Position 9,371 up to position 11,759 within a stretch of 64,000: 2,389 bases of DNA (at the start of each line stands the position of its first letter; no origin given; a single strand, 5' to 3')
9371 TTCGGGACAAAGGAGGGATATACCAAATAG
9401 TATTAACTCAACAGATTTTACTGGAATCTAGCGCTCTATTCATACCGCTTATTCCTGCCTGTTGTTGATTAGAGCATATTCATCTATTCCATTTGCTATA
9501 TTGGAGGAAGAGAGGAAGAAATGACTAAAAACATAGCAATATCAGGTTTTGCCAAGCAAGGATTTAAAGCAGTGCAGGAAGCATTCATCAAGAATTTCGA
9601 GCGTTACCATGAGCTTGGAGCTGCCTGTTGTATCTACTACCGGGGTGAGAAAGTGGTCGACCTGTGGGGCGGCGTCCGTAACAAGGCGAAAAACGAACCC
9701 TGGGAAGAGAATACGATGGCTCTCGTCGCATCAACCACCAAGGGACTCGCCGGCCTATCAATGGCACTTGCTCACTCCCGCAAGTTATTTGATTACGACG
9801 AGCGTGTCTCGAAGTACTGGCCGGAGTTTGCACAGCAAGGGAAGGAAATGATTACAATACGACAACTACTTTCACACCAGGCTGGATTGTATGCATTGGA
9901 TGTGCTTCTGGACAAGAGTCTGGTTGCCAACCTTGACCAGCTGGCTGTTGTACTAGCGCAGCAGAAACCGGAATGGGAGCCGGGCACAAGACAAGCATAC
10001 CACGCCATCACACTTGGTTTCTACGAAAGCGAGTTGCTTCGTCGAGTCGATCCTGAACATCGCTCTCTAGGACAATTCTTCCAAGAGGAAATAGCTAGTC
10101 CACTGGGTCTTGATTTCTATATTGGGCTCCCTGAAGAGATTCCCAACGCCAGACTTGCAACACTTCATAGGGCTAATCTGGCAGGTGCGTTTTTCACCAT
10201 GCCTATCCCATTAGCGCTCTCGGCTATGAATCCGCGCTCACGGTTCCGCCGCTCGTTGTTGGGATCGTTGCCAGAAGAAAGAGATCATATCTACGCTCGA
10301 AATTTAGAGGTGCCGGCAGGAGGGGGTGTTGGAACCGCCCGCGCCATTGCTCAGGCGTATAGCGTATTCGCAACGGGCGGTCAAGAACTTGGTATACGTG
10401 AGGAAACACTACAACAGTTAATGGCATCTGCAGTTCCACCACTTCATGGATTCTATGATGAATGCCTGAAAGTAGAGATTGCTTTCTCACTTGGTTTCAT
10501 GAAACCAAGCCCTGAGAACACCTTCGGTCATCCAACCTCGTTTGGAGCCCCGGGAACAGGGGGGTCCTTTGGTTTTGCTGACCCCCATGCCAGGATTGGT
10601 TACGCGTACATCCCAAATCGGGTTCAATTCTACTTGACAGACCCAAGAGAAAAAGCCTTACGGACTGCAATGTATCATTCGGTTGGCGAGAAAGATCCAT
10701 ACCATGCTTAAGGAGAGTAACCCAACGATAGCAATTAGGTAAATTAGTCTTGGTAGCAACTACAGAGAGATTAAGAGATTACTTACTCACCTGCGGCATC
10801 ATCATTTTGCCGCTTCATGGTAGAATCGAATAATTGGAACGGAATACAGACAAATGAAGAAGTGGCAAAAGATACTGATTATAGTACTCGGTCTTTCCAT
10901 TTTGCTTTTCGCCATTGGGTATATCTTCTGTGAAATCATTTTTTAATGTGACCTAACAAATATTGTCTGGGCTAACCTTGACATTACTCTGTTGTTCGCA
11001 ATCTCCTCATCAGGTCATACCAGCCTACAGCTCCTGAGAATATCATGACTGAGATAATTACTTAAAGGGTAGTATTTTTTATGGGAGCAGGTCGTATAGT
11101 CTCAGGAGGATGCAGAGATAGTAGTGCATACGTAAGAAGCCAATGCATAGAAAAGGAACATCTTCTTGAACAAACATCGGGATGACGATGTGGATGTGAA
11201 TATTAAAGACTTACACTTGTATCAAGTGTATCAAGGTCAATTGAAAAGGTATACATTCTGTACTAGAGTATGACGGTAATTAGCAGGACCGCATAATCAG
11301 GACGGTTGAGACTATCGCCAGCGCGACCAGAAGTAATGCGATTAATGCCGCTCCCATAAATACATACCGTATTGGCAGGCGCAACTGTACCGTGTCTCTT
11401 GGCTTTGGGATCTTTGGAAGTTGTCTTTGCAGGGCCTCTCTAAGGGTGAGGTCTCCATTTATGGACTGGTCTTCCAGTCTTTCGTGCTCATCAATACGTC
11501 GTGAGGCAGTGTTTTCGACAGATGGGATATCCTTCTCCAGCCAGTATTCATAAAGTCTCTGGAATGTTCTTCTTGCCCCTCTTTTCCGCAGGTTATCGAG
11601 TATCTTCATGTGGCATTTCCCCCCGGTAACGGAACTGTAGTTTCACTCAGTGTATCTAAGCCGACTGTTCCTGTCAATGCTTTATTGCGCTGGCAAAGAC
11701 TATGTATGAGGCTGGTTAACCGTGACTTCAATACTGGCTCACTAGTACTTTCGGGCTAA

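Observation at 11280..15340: Candidate cytoskeletal module: tubulin homologue, tail-anchored membrane protein and two coiled-coil proteins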

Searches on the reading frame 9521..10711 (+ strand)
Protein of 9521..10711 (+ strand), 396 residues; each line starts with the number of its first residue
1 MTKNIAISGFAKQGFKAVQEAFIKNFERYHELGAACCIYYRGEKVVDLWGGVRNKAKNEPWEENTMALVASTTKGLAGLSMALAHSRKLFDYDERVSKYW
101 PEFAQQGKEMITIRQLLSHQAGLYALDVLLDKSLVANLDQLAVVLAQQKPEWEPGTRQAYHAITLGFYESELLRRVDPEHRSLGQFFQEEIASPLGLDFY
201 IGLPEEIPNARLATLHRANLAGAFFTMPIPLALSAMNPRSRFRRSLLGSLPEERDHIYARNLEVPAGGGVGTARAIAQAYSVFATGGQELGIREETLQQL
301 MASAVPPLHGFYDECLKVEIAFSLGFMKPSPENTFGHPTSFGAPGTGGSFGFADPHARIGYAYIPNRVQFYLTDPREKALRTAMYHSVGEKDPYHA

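Call 3: search_protein_families(library=pfam, proteins=[window:9521-10711:+], max_evalue=0.01)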
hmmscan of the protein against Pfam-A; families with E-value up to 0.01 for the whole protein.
window:9521-10711:+ (396 aa): 1 family
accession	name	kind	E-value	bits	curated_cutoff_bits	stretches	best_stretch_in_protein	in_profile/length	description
PF00144.29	Beta-lactamase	-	7.4e-55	186.8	27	1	26-370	8-313/329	Beta-lactamase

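Call 77: list_cluster_members(proteins=[window:11863-13035:+, window:13091-13564:-, window:13091-13561:-, window:13649-15325:-, window:9521-10711:+, window:15697-17298:+, P0123])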
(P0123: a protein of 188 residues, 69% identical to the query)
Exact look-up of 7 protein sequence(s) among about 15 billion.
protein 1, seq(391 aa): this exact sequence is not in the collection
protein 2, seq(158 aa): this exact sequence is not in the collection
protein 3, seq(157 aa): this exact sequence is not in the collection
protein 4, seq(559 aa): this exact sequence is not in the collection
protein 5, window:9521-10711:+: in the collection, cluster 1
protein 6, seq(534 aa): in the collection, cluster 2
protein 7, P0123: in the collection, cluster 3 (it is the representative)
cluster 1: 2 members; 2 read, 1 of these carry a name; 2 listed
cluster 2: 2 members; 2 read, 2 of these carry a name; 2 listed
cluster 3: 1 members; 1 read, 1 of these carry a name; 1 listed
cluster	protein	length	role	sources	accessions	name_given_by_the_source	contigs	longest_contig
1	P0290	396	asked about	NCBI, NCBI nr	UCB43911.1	MAG: beta-lactamase family protein [Dehalococcoidales bacterium]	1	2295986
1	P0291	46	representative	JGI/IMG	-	-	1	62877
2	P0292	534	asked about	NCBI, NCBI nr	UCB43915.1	MAG: beta-lactamase family protein [Dehalococcoidales bacterium]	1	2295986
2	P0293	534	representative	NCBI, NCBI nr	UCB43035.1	MAG: beta-lactamase family protein [Dehalococcoidales bacterium]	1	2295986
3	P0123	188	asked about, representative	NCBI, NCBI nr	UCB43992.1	MAG: hypothetical protein JSV77_04975 [Dehalococcoidales bacterium]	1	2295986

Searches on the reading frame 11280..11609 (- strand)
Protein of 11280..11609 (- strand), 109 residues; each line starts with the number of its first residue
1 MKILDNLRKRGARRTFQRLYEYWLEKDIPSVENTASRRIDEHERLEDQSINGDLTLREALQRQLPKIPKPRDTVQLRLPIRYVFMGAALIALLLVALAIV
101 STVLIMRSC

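Call 3: search_protein_families(library=pfam, proteins=[window:11280-11609:-], max_evalue=0.01)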
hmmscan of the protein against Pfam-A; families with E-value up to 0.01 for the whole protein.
window:11280-11609:- (109 aa): 0 families

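Call 4: search_protein_families(library=ncbifam, proteins=[window:11280-11609:-], max_evalue=0.01)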
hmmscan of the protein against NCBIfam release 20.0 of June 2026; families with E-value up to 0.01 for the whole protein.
window:11280-11609:- (109 aa): 0 families

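Call 75: find_encoding_contigs(protein=window:11280-11609:-, flank=10000, max_places=6)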
Protein window:11280-11609:- (109 aa): no gene with exactly this product is on record in the collection.
